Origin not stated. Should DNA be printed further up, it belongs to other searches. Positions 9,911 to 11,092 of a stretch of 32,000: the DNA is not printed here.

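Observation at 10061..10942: Membrane protein with two H-x13-H pairs on separate helices: a cytochrome-b / NOX-like di-haem signature encoded next to a decahaem cytochrome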

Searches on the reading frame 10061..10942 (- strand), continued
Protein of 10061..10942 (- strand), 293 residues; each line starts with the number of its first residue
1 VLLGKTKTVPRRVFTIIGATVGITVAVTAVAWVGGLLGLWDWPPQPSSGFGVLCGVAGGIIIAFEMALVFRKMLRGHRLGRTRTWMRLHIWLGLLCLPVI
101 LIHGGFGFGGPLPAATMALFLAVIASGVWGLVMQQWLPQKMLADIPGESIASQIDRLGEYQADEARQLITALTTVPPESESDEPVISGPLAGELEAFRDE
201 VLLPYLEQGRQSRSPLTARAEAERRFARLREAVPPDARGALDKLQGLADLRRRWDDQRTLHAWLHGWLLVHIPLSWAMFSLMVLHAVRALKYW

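Call 27: search_protein_families(library=pfam, alignment_id=A2, max_evalue=0.1)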
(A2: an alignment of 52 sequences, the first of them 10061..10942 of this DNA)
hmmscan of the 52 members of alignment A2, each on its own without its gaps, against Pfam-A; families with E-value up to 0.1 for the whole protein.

A. member 1, window:10061-10942:- (293 aa): 1 family
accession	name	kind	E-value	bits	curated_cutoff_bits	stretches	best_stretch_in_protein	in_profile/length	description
PF14358.11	DUF4405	-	0.0019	19.1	26.7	1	81-103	39-61/66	Domain of unknown function (DUF4405)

B. families by the number of members that match (of 52 scanned): 13 families
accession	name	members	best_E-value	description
PF14358.11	DUF4405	26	6.4e-05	Domain of unknown function (DUF4405)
PF01794.25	Ferric_reduct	10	0.00014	Ferric reductase like transmembrane component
PF01292.26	Ni_hydr_CYTB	6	0.0017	Prokaryotic cytochrome b561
PF07331.16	TctB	2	0.004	Tripartite tricarboxylate transporter TctB family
PF03929.21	PepSY_TM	1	7.4e-05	PepSY-associated TM region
PF14015.11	DUF4231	1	0.01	Protein of unknown function (DUF4231)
PF10726.14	DUF2518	1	0.015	Protein of function (DUF2518)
PF19529.4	DUF6057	1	0.025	Family of unknown function (DUF6057)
PF13858.11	DUF4199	1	0.026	Protein of unknown function (DUF4199)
PF11143.13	DUF2919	1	0.034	Protein of unknown function (DUF2919)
PF10814.13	CwsA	1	0.084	Cell wall synthesis protein CwsA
PF04961.17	FTCD_C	1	0.092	Formiminotransferase-cyclodeaminase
PF16963.10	PelD_GGDEF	1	0.1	PelD GGDEF domain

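Call 28: search_solved_structures(query=A2, max_evalue=10, show_alignments=2)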
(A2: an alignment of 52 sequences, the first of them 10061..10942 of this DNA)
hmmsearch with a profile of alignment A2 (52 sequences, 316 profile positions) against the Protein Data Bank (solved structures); distinct sequences matched with E-value up to 10: 17.
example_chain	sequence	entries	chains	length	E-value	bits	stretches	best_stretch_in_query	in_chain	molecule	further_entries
9l9p_B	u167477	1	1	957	0.11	15.1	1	145-281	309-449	Tape measure protein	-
7jrq_A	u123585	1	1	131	0.26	13.9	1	240-287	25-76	MPP1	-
5tcx_A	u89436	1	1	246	0.4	13.3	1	105-134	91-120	CD81 antigen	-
7jic_B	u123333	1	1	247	0.45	13.1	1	105-134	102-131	CD81 antigen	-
6mhu_G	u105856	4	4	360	0.51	13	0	107-128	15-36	Lipopolysaccharide export system permease protein LptG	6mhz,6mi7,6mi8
6s8g_G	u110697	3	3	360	0.53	12.9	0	107-128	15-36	Inner membrane protein yjgQ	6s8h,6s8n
6mit_G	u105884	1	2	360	0.79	12.3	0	107-128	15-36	Lipopolysaccharide export system permease protein LptG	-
8exh_A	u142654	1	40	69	1.3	11.6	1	25-63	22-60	Protein virB2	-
5l75_G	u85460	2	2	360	1.6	11.3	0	108-128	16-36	FIG000906: Predicted Permease | LPS export ABC transporter permease LptG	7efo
4ytd_A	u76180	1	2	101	2.2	10.9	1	200-271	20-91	Protein bicaudal D homolog 1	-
6tzw_A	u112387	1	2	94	2.3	10.8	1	204-274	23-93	Protein bicaudal D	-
4uos_A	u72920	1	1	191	2.9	10.5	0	141-260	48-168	DESIGNED HELICAL BUNDLE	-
4bl6_A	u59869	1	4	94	3.1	10.4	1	204-274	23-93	PROTEIN BICAUDAL D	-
9cte_A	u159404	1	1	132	3.2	10.3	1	240-282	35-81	De novo protein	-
8cue_1A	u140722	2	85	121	4.5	9.9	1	27-63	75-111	Protein virB2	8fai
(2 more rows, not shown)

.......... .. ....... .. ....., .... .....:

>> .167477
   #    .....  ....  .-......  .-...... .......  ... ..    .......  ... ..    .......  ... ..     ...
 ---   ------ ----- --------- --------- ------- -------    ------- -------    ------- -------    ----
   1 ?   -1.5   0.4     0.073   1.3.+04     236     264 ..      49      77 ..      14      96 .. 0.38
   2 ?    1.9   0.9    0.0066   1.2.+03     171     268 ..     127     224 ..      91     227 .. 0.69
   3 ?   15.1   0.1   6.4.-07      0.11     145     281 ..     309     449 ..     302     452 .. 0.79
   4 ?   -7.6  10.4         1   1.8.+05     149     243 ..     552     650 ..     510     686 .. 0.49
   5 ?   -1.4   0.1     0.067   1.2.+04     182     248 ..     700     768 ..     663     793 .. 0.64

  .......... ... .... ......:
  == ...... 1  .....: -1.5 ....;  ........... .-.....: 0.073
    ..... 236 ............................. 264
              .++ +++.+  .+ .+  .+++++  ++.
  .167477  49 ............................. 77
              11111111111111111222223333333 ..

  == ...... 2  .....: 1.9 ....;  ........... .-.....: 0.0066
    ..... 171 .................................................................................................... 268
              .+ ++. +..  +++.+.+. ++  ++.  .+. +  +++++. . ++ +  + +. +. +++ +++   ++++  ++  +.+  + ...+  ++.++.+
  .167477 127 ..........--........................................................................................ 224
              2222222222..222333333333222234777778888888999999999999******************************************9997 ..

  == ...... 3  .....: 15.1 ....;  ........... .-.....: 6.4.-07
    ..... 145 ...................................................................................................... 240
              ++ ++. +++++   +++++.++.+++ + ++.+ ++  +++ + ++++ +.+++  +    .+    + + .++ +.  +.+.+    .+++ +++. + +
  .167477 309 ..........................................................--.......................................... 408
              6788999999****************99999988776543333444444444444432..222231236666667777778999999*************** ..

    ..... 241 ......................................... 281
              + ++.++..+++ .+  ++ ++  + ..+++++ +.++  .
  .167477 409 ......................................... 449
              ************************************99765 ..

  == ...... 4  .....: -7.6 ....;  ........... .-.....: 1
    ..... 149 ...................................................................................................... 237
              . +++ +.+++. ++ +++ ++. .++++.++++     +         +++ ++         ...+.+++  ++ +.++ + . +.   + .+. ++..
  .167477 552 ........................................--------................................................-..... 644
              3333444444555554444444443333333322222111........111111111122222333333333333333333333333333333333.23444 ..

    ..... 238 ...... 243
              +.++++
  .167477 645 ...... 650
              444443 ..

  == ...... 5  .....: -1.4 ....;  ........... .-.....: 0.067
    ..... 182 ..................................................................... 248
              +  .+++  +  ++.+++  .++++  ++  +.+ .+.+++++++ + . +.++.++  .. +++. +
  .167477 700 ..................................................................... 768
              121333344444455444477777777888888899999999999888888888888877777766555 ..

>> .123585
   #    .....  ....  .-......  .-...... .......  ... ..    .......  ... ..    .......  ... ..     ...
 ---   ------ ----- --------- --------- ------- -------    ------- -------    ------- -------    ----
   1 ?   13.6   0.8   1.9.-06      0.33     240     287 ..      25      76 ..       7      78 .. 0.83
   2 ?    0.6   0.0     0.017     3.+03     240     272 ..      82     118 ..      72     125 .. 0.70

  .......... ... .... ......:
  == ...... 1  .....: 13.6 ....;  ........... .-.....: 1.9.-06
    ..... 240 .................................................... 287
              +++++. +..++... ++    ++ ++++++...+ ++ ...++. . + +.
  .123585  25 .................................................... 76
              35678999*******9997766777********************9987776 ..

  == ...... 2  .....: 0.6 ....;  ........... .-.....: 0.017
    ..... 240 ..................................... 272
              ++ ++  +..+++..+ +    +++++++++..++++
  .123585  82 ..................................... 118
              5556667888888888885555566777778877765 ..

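Call 32: search_protein_families(library=pfam, proteins=[L050:234-2102:+, L050:2132-3007:+, L050:3020-4351:+, L050:4693-5571:+, L049:2862-4967:+, L049:4999-5907:+, L049:5826-7196:+, L049:1625-3259:-, L049:7357-8166:+], max_evalue=0.01)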
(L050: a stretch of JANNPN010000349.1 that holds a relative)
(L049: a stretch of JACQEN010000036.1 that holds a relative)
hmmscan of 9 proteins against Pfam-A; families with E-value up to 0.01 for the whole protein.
L050:234-2102:+ (622 aa): 14 families
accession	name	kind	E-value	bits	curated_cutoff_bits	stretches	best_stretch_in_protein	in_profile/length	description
PF00027.35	cNMP_binding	-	1.2e-17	64.1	27.5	1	241-289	9-58/89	Cyclic nucleotide-binding domain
PF00498.31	FHA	-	7e-14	52.4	20.7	1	316-378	1-64/67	FHA domain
PF00037.32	Fer4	-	2.8e-09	36.8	21.1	2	542-562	3-23/24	4Fe-4S binding domain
PF12838.12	Fer4_7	-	1.6e-08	35.3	27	1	547-606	2-52/52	4Fe-4S dicluster domain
PF13187.11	Fer4_9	-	2.1e-08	34.5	27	2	547-606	2-51/52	4Fe-4S dicluster domain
PF12837.12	Fer4_6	-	1.5e-06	28.3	25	2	475-491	4-20/24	4Fe-4S binding domain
PF14697.11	Fer4_21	-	3.1e-06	27.7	35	2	475-533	3-57/59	4Fe-4S dicluster domain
PF16697.10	Yop-YscD_cpl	-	4e-06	27.4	33.2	1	315-385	18-88/94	Inner membrane component of T3SS, cytoplasmic domain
PF13237.11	Fer4_10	-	1.1e-05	25.7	25.5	0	543-603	5-53/53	4Fe-4S dicluster domain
PF12797.12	Fer4_2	-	6.1e-05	23.2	24.5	2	474-491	4-21/22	4Fe-4S binding domain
PF25160.1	LdpA_Fe-S-bd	-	0.00036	20.7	27.6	1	518-565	4-46/49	LdpA Fe-S cluster-binding domain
PF12800.12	Fer4_4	-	0.00048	20.7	24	1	545-560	2-17/17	4Fe-4S binding domain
PF13534.11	Fer4_17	-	0.0066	17.4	22.2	0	547-605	2-59/61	4Fe-4S dicluster domain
PF13247.11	Fer4_11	-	0.0069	17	26.2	1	511-562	5-59/100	4Fe-4S dicluster domain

L050:2132-3007:+ (291 aa): 1 family
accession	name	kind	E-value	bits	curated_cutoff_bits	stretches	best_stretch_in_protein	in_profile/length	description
PF01794.25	Ferric_reduct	-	0.0051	17.3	28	1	36-94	2-61/121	Ferric reductase like transmembrane component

L050:3020-4351:+ (443 aa): 4 families
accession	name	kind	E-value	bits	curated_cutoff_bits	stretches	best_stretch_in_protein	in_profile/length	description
PF14522.11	Cytochrome_C7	-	3.9e-12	46.2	24.8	1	352-406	3-66/67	Cytochrome c7 and related cytochrome c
PF09699.15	Paired_CXXCH_1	-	7.1e-08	32.4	20.6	1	99-132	4-39/41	Doubled CXXCH motif (Paired_CXXCH_1)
PF14537.11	Cytochrom_c3_2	-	1.2e-06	29.4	25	0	103-214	8-78/79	Cytochrome c3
PF02085.21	Cytochrom_CIII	-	4.7e-06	27.3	22.9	0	162-230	16-71/101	Class III cytochrome C family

L050:4693-5571:+ (292 aa): 0 families

L049:2862-4967:+ (701 aa): 14 families
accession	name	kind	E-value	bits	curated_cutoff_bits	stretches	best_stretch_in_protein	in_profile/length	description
PF00027.35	cNMP_binding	-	1e-18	67.5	27.5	1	321-379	7-67/89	Cyclic nucleotide-binding domain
PF00498.31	FHA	-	5.1e-17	62.5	20.7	1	398-462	1-67/67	FHA domain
PF12838.12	Fer4_7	-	7.4e-11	42.8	27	2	626-685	2-52/52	4Fe-4S dicluster domain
PF16697.10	Yop-YscD_cpl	-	1.4e-10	41.7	33.2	1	396-470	17-92/94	Inner membrane component of T3SS, cytoplasmic domain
PF00037.32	Fer4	-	3.1e-10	39.9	21.1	2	621-641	3-23/24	4Fe-4S binding domain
PF12837.12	Fer4_6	-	9.3e-10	38.4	25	2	626-641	9-24/24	4Fe-4S binding domain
PF13187.11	Fer4_9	-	5.7e-09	36.3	27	2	626-685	2-51/52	4Fe-4S dicluster domain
PF12797.12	Fer4_2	-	2.2e-07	30.8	24.5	2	622-638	6-22/22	4Fe-4S binding domain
PF14697.11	Fer4_21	-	2.6e-06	27.9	35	1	554-612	3-57/59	4Fe-4S dicluster domain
PF13237.11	Fer4_10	-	3.3e-06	27.4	25.5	1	622-682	5-53/53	4Fe-4S dicluster domain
PF25160.1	LdpA_Fe-S-bd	-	1.4e-05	25.2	27.6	1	597-644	4-46/49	LdpA Fe-S cluster-binding domain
PF12800.12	Fer4_4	-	0.0001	22.8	24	1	624-639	2-17/17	4Fe-4S binding domain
PF13534.11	Fer4_17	-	0.0017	19.3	22.2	0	626-684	2-59/61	4Fe-4S dicluster domain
PF13183.11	Fer4_8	-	0.0061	17.5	27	0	626-684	5-67/68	4Fe-4S dicluster domain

L049:4999-5907:+ (302 aa): 3 families
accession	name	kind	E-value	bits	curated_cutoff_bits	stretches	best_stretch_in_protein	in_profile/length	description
PF01794.25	Ferric_reduct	-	1.1e-05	25.9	28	1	46-105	1-61/121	Ferric reductase like transmembrane component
PF14358.11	DUF4405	-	0.0011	19.9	26.7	1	48-97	8-63/66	Domain of unknown function (DUF4405)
PF01292.26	Ni_hydr_CYTB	-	0.0034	17.6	30.1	1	266-301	132-164/179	Prokaryotic cytochrome b561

L049:5826-7196:+ (456 aa): 4 families
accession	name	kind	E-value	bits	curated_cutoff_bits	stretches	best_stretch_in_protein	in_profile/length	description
PF14522.11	Cytochrome_C7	-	7.6e-13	48.5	24.8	2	373-428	3-67/67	Cytochrome c7 and related cytochrome c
PF14537.11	Cytochrom_c3_2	-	1.4e-08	35.6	25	2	133-169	8-43/79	Cytochrome c3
PF09699.15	Paired_CXXCH_1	-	1.7e-06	28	20.6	1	382-413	8-38/41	Doubled CXXCH motif (Paired_CXXCH_1)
PF02085.21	Cytochrom_CIII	-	3e-06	27.9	22.9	0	370-394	20-44/101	Class III cytochrome C family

L049:1625-3259:- (544 aa): 4 families
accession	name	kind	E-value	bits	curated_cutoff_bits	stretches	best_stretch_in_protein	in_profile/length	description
PF13435.11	Cytochrome_C554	-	1.4e-07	32.8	20.8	1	165-227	14-84/84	Cytochrome c554 and c-prime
PF22113.1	Mtrc-MtrF_II-IV_dom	-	0.00013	22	30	0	195-273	81-166/176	Outer membrane cytochrome MtrC/MtrF-like, domains II/IV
PF14522.11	Cytochrome_C7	-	0.002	18.3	24.8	0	195-270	13-66/67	Cytochrome c7 and related cytochrome c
PF02335.20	Cytochrom_C552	-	0.006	16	24.1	1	217-272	123-177/438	Cytochrome c552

L049:7357-8166:+ (269 aa): 2 families
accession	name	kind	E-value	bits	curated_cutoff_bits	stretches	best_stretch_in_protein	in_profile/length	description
PF13672.11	PP2C_2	-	3.2e-16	60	24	1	17-229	11-183/209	Protein phosphatase 2C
PF07228.17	SpoIIE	-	9.4e-07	29.4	25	1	30-224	6-137/192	Stage II sporulation protein E (SpoIIE)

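Call 51: find_homologous_proteins(query=L049:4999-5907:+, max_evalue=0.001)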
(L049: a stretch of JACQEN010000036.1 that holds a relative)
Query L049:4999-5907:+ (302 aa): 564 proteins with E <= 0.001 among 8000 candidates; the best 120 are listed.
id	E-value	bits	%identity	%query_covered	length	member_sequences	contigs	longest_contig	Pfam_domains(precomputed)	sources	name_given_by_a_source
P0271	5.7e-199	677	100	100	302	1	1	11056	PF01794.26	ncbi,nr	ncbi:MAG: ferric reductase-like transmembrane domain-containing protein [Deltaproteobacteria bacteri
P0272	7.9e-120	417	63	100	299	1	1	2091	-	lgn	-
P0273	4.7e-117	408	60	100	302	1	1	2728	-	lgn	-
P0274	4.9e-117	408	61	100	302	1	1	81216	-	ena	-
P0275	2.0e-112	393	58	100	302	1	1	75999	-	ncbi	-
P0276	1.5e-110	387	60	100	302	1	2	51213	-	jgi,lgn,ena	-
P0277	1.6e-110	387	59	100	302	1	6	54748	-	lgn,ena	-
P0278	6.0e-110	385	57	100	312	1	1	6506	-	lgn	-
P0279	3.4e-108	379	57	100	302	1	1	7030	-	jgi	jgi:hypothetical protein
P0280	4.8e-108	379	57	100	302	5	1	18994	-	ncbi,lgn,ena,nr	ncbi:MAG TPA: hypothetical protein VEI94_07360 [Candidatus Bathyarchaeia archaeon]|nr:hypothetical p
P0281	6.3e-108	378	58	100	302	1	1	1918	-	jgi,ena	-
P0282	1.5e-107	377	59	100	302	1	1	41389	-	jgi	jgi:hypothetical protein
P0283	1.6e-107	377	55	100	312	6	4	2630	-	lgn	-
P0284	2.5e-107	376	58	100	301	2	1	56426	-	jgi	-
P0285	2.6e-107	376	58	100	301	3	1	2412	-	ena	-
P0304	1.8e-101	357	54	100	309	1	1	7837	PF14358.12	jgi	jgi:hypothetical protein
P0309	3.5e-100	353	54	100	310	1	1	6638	PF14358.12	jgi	jgi:hypothetical protein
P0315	3.7e-99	350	56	100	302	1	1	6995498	-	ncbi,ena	-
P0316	6.7e-99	349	58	92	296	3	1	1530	PF14358.12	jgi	jgi:hypothetical protein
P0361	2.4e-90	321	52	100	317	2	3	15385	PF14358.12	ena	-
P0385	5.6e-67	244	44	100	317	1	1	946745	-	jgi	-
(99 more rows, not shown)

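Call 58: list_cluster_members(proteins=[P0136, P0146, P0148, P0154, P0159, P0190, P0203, P0210, P0233, P0243])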
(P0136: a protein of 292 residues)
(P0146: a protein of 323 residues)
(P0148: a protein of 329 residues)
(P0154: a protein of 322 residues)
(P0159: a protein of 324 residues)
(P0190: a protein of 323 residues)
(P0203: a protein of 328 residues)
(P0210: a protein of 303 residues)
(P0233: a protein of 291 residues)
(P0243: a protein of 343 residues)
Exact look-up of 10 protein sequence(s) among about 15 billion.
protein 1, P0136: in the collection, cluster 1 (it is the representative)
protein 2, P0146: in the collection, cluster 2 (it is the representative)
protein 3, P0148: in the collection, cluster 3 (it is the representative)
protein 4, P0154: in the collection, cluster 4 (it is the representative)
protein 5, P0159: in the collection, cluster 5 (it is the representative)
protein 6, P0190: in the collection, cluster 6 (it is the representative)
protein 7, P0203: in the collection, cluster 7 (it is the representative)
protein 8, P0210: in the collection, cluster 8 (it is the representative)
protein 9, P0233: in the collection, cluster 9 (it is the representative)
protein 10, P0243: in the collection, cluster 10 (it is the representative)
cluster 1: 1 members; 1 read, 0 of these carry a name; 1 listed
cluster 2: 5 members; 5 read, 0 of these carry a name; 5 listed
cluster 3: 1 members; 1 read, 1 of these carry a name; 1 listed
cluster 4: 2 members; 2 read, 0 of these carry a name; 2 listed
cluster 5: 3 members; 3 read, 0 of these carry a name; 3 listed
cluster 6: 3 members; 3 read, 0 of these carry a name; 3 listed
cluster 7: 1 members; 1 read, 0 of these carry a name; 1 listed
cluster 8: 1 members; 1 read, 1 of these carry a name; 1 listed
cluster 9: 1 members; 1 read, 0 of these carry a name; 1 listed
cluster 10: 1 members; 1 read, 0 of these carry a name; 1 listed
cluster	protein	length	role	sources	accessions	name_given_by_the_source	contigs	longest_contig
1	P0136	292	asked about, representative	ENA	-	-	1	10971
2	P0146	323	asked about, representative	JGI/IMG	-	-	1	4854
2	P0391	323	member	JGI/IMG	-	-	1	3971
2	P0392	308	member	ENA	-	-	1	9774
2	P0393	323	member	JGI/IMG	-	-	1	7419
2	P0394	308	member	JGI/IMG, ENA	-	-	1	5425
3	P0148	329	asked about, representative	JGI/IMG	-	hypothetical protein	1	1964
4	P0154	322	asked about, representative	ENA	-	-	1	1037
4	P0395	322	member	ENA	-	-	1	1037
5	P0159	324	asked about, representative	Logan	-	-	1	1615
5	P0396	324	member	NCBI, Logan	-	-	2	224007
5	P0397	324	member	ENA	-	-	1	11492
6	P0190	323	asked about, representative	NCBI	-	-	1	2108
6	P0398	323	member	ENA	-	-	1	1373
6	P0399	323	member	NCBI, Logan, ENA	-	-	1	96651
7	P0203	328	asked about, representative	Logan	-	-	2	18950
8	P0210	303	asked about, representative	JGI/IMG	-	hypothetical protein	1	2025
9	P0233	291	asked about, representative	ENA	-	-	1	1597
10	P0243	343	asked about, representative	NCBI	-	-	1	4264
